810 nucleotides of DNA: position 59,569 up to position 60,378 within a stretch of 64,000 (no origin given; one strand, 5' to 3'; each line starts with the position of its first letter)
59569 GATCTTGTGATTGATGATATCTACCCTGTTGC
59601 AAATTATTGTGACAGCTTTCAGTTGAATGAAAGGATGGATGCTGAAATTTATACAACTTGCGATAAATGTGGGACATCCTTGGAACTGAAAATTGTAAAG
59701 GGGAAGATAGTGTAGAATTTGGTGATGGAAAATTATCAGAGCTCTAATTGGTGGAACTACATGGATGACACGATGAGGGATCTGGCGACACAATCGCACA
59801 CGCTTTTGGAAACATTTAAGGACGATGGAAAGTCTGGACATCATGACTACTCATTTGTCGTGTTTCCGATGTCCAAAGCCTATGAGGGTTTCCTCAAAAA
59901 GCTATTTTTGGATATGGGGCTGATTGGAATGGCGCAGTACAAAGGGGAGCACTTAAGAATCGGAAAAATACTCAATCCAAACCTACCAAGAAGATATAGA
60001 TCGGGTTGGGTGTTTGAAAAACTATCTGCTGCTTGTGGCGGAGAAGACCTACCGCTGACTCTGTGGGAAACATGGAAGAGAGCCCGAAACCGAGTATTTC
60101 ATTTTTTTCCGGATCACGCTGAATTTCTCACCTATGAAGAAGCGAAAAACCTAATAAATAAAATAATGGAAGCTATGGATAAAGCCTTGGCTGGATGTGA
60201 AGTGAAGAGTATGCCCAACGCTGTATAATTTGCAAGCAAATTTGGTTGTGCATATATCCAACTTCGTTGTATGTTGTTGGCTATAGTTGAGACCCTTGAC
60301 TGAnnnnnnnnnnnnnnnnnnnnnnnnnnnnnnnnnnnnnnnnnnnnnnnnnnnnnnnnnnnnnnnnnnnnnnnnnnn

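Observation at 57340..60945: Cluster of unknowns: HExxH protein opposite a zinc-ribbon plus HEPN-like (R-x4-H) gene pair and a DUF5667-like protein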

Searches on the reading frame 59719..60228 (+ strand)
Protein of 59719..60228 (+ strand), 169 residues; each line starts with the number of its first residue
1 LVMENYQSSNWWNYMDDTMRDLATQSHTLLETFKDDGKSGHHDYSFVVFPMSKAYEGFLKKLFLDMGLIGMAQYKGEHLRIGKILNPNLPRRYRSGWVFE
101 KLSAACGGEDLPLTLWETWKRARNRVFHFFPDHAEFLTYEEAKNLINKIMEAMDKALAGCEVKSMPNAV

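Call 3: search_protein_families(library=pfam, proteins=[window:59719-60228:+], max_evalue=1)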
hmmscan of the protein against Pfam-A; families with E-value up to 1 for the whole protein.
window:59719-60228:+ (169 aa): 2 families
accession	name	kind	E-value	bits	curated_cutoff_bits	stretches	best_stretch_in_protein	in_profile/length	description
PF18869.6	HEPN_RnaseLS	-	0.00016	22.5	29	1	41-71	25-55/124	RnaseLS-like HEPN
PF19034.5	RnlA-toxin_DBD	-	0.0065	17.3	27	1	42-88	42-85/125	RNase LS, bacterial toxin DBD domain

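Call 4: search_protein_families(library=padloc, proteins=[window:59719-60228:+], max_evalue=1)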
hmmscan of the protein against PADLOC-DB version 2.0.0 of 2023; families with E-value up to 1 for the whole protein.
window:59719-60228:+ (169 aa): 0 families

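Call 5: search_protein_families(library=ncbifam, proteins=[window:59719-60228:+], max_evalue=1)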
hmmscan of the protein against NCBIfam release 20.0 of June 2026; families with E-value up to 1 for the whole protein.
window:59719-60228:+ (169 aa): 1 family
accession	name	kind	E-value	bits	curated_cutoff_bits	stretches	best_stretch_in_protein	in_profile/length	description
NF041401.1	XopAF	subfamily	0.016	15.2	200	1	104-155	85-136/205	XopAF/AvrXv3 family type III secretion system effector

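Call 6: search_protein_families(library=phrogs, proteins=[window:59719-60228:+], max_evalue=1)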
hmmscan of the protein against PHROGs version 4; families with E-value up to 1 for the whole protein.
window:59719-60228:+ (169 aa): 2 families
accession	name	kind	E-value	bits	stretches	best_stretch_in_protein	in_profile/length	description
phrog_163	-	transcription regulation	0.13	13.4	1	114-158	53-96/168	CII-like transcriptional activator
phrog_13062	-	unknown function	0.2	12.7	1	116-151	30-65/90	-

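Call 7: find_homologous_proteins(query=window:59719-60228:+, max_evalue=0.001)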
Query window:59719-60228:+ (169 aa): 697 proteins with E <= 0.001 among 738 candidates; the best 120 are listed.
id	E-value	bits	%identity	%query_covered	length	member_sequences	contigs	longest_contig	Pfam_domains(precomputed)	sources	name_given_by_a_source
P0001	1.7e-96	339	97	89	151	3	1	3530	-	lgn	-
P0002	1.1e-81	291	75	95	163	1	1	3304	-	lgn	-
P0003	1.2e-76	274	79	89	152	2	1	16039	-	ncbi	-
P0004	7.4e-64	233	62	92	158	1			-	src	-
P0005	2.8e-62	228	61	96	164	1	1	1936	PF18869.6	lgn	-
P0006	2.8e-62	228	58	94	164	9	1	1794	PF18869.6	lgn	-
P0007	3.6e-62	227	60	95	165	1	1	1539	PF19034.6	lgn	-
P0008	8.2e-61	223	60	94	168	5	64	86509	PF19034.6,PF18869.6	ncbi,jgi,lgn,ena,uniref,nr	ncbi:hypothetical protein A3H89_00330 [Candidatus Amesbacteria bacterium RIFCSPLOWO2_02_FULL_48_11]|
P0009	8.5e-61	223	59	95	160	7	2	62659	-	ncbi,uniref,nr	ncbi:hypothetical protein A2899_02590 [Candidatus Amesbacteria bacterium RIFCSPLOWO2_01_FULL_49_25]|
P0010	1.4e-60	222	60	93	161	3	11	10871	PF19034.6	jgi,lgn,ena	-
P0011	2.8e-60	221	58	95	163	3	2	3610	-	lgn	-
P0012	3.2e-60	221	57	95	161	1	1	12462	PF18869.6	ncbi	-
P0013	3.8e-60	221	58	94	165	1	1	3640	PF18869.6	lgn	-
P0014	5.6e-60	220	59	94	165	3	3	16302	PF18869.6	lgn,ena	-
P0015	7.5e-60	220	58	92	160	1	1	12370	-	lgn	-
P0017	1.6e-59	219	59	93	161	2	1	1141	PF19034.6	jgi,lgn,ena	-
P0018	2.7e-59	218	56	95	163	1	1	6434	PF18869.6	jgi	-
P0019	4.3e-59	217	55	95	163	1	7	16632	PF18869.6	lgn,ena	-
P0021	7.4e-59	216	55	95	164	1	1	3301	PF18869.6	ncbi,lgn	-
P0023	2.7e-58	215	57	94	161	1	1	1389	PF18869.6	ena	-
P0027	2.3e-57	212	57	95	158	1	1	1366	PF19034.6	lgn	-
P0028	2.3e-57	212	55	96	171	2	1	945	PF18869.6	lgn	-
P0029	2.6e-57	211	54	95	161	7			PF18869.6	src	-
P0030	5.3e-57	210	56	95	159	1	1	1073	PF18869.6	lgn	-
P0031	5.6e-57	210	57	95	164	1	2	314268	-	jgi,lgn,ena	jgi:hypothetical protein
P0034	3.1e-56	208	54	95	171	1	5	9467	PF18869.6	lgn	-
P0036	4.3e-56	207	63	85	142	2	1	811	PF19034.6,PF18869.6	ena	-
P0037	7.0e-56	207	58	92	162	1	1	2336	PF18869.6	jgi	-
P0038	9.9e-56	206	55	95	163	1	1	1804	PF18869.6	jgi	jgi:hypothetical protein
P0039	1.0e-55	206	62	88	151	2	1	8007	PF19034.6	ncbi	-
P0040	1.7e-55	205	54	96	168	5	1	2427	PF18869.6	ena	-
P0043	1.0e-54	203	50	99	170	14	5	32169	PF18869.6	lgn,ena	-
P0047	4.0e-54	201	64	82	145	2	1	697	PF18869.6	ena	-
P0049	5.7e-54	201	53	96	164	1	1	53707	PF18869.6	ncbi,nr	ncbi:MAG: hypothetical protein Q7S31_03110 [bacterium]|nr:hypothetical protein [bacterium]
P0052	8.3e-54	200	62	86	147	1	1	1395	PF19034.6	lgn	-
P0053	1.0e-53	200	56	95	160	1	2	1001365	PF18869.6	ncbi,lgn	-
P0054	1.5e-53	199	54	93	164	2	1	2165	PF18869.6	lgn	-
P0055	1.7e-53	199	59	88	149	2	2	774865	-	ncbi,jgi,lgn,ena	-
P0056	2.2e-53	199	53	95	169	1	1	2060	PF18869.6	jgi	jgi:hypothetical protein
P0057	2.4e-53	198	52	95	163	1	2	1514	PF19034.6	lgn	-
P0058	2.5e-53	198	54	93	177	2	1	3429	PF19034.6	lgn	-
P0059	2.7e-53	198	51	96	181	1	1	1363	PF18869.6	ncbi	-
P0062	3.4e-53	198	56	92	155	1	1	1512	PF19034.6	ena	-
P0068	1.1e-52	196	52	98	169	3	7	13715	PF18869.6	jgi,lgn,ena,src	-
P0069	1.8e-52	196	54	95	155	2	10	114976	PF19034.6,PF18869.6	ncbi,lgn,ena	ncbi:MAG: hypothetical protein AAB550_04015 [Patescibacteria group bacterium]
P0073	5.6e-52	194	49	96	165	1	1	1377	PF18869.6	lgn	-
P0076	1.0e-51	193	57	87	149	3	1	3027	PF18869.6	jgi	-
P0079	1.6e-51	193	52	95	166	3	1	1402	PF18869.6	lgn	-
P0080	1.7e-51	192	52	94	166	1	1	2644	PF18869.6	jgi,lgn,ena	-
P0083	2.2e-51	192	58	88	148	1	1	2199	PF18869.6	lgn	-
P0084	3.0e-51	192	57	85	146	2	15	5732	PF18869.6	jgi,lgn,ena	-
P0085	3.6e-51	191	52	95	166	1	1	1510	PF18869.6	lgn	-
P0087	4.1e-51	191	55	95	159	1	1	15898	PF18869.6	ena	-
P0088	1.0e-50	190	56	89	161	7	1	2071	PF18869.6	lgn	-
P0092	1.2e-50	190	58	85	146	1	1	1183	PF18869.6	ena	-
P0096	1.6e-50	189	56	86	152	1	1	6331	PF19034.6,PF18869.6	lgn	-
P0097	2.8e-50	189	52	95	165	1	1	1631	PF18869.6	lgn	-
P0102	7.2e-49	184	55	89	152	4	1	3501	PF19034.6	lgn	-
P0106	5.1e-48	181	53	86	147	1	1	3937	PF18869.6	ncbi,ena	-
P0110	2.4e-47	179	55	86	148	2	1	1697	PF18869.6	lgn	-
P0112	7.1e-47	177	49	93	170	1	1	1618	PF18869.6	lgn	-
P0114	1.5e-46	176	51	95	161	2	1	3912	PF18869.6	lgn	-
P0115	1.8e-46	176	53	84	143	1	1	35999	PF18869.6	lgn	-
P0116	2.1e-46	176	53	88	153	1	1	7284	PF18869.6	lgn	-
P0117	4.8e-46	175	58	85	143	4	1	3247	PF18869.6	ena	-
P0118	5.5e-46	175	48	93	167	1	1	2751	PF18869.6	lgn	-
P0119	5.6e-46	175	51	93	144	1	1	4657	PF18869.6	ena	-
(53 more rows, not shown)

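Call 8: search_solved_structures(query=window:59719-60228:+, max_evalue=10, show_alignments=2)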
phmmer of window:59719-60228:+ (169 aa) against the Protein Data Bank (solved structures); distinct sequences matched with E-value up to 10: 2.
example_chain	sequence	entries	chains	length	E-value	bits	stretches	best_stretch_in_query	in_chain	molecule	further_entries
2f33_A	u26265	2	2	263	0.39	13.8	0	129-157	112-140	Calbindin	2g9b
6fie_B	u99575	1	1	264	0.73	12.9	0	129-157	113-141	Calbindin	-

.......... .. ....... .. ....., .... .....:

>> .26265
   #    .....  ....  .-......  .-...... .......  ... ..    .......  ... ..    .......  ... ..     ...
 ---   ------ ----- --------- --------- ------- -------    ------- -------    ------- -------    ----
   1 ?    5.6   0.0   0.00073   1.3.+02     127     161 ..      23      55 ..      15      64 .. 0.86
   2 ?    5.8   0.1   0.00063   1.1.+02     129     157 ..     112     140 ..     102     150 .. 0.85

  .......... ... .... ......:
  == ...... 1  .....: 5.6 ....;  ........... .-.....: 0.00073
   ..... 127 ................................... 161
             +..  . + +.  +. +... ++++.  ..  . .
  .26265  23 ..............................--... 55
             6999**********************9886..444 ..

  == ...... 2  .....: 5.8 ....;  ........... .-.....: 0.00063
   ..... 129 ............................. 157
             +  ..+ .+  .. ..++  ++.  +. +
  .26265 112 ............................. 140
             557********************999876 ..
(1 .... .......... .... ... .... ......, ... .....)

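Call 9: find_encoding_contigs(protein=P0053, flank=6000, max_places=2)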
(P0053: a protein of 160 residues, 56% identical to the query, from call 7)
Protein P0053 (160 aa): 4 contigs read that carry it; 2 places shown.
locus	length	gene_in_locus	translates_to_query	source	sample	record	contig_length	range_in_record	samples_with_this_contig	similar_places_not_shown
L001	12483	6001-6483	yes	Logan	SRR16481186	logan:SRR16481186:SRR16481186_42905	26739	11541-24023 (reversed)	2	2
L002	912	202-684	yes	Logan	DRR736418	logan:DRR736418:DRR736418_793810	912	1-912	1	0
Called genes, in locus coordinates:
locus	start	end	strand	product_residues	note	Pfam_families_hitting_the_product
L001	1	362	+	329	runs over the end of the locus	PF00294:PfkB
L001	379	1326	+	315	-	PF00389:2-Hacid_dh, PF02826:2-Hacid_dh_C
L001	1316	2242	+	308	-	PF13354:Beta-lactamase2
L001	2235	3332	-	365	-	PF06925:MGDG_synth, PF04101:Glyco_tran_28_C (weak)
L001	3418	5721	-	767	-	PF00912:Transgly, PF00905:Transpeptidase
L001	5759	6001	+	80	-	-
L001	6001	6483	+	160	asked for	PF18869:HEPN_RnaseLS (weak)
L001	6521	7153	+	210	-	PF18915:DUF5667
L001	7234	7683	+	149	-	PF22811:Zn_ribbon_NrdR, PF03477:ATP-cone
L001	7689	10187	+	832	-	PF00317:Ribonuc_red_lgN, PF02867:Ribonuc_red_lgC, PF12637:TSCPD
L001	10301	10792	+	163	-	PF01923:Cob_adeno_trans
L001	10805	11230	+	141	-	-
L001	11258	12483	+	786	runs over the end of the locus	PF26449:DUF8128, PF10412:TrwB_AAD_bind (faint), PF01935:DUF87 (faint), PF02534:T4SS-DNA_transf (faint), PF12696:TraG-D_C (faint)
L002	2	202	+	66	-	?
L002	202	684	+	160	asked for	PF18869:HEPN_RnaseLS (weak)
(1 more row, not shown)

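Call 10: find_encoding_contigs(protein=P0055, flank=6000, max_places=2)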
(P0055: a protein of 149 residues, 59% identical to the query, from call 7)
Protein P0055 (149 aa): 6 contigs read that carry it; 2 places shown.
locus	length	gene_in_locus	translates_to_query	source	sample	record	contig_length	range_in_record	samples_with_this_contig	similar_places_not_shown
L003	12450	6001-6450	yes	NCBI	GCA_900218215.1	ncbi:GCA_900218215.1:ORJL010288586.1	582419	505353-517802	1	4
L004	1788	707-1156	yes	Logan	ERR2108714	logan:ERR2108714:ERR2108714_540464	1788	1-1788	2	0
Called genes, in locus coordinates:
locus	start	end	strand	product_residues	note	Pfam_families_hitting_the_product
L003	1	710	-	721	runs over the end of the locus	PF00912:Transgly, PF00905:Transpeptidase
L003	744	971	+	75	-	-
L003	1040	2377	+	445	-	PF13173:AAA_14, PF13635:DUF4143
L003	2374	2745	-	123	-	PF01850:PIN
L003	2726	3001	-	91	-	PF02604:PhdYeFM_antitox (weak)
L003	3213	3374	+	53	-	-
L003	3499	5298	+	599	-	-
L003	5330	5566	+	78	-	-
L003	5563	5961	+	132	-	PF01850:PIN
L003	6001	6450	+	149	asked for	-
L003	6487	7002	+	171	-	PF18915:DUF5667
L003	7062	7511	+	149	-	PF22811:Zn_ribbon_NrdR, PF03477:ATP-cone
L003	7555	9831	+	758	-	PF03477:ATP-cone, PF17975:RNR_Alpha (weak), PF21995:RNR-II_ins_dom (faint), PF02867:Ribonuc_red_lgC (faint)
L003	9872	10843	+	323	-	PF00288:GHMP_kinases_N, PF08544:GHMP_kinases_C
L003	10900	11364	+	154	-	PF01923:Cob_adeno_trans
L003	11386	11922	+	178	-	-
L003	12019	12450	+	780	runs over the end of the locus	PF26449:DUF8128, PF10412:TrwB_AAD_bind (faint), PF12696:TraG-D_C (weak)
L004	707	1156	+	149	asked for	-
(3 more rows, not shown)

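Call 11: find_encoding_contigs(protein=P0031, flank=6000, max_places=2)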
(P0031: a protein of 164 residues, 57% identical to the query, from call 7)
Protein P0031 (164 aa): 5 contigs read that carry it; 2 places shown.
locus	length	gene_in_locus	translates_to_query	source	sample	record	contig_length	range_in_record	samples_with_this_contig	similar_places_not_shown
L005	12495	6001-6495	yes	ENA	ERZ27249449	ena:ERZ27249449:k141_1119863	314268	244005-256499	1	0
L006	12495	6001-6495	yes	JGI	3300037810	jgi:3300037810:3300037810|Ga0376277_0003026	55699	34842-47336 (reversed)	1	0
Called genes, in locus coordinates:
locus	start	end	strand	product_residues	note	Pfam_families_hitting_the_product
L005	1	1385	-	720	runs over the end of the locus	PF00912:Transgly, PF00905:Transpeptidase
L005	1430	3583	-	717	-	PF00912:Transgly, PF00905:Transpeptidase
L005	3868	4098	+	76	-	-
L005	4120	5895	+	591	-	-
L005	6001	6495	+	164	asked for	-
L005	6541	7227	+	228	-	PF18915:DUF5667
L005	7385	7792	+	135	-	PF22811:Zn_ribbon_NrdR, PF03477:ATP-cone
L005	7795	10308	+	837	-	PF00317:Ribonuc_red_lgN, PF02867:Ribonuc_red_lgC, PF12637:TSCPD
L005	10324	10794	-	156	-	-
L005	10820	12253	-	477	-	-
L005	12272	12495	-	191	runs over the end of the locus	-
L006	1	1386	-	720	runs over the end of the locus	PF00912:Transgly, PF00905:Transpeptidase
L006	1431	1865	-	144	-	-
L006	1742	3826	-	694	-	PF00912:Transgly, PF00905:Transpeptidase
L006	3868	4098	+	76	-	-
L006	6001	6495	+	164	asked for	-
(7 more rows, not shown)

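Call 14: find_encoding_contigs(protein=P0003, flank=8000, max_places=2)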
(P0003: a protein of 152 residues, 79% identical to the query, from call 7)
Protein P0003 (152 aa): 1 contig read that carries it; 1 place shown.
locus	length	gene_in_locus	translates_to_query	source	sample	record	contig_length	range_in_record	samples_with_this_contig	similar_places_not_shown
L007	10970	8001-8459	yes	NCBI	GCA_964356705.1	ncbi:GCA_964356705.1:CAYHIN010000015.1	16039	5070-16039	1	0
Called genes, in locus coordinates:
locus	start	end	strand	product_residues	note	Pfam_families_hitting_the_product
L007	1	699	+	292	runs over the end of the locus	PF00389:2-Hacid_dh, PF02826:2-Hacid_dh_C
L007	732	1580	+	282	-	PF13354:Beta-lactamase2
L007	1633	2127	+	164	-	PF08241:Methyltransf_11 (weak)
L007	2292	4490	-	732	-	PF00912:Transgly, PF00905:Transpeptidase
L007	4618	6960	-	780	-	PF00912:Transgly, PF00905:Transpeptidase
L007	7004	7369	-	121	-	PF01850:PIN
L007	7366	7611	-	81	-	PF02604:PhdYeFM_antitox (weak)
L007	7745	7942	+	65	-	-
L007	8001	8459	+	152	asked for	-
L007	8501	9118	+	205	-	PF18915:DUF5667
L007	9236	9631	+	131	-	PF22811:Zn_ribbon_NrdR, PF03477:ATP-cone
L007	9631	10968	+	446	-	?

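Call 15: find_encoding_contigs(protein=P0001, flank=4000, max_places=2)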
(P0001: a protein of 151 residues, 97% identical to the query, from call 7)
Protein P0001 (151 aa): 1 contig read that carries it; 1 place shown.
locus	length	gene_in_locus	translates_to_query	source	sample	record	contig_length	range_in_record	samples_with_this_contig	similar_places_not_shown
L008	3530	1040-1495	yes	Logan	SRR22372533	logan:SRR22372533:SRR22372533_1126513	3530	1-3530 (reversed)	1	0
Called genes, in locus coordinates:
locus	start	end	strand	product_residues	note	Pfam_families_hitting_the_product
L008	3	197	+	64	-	?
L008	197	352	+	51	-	-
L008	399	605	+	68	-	-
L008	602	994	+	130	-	PF01850:PIN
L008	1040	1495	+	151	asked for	-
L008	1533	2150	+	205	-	PF18915:DUF5667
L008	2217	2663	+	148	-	PF22811:Zn_ribbon_NrdR, PF03477:ATP-cone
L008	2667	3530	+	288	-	?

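Call 27: search_solved_structures(query=A1, max_evalue=10, show_alignments=3)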
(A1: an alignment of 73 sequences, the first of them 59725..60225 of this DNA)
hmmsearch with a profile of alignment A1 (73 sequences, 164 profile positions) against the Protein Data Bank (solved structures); distinct sequences matched with E-value up to 10: 1.
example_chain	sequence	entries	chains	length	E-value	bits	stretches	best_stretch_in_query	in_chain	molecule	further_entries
5hy3_A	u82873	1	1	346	0.0082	19.2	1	22-155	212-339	mRNA endoribonuclease LsoA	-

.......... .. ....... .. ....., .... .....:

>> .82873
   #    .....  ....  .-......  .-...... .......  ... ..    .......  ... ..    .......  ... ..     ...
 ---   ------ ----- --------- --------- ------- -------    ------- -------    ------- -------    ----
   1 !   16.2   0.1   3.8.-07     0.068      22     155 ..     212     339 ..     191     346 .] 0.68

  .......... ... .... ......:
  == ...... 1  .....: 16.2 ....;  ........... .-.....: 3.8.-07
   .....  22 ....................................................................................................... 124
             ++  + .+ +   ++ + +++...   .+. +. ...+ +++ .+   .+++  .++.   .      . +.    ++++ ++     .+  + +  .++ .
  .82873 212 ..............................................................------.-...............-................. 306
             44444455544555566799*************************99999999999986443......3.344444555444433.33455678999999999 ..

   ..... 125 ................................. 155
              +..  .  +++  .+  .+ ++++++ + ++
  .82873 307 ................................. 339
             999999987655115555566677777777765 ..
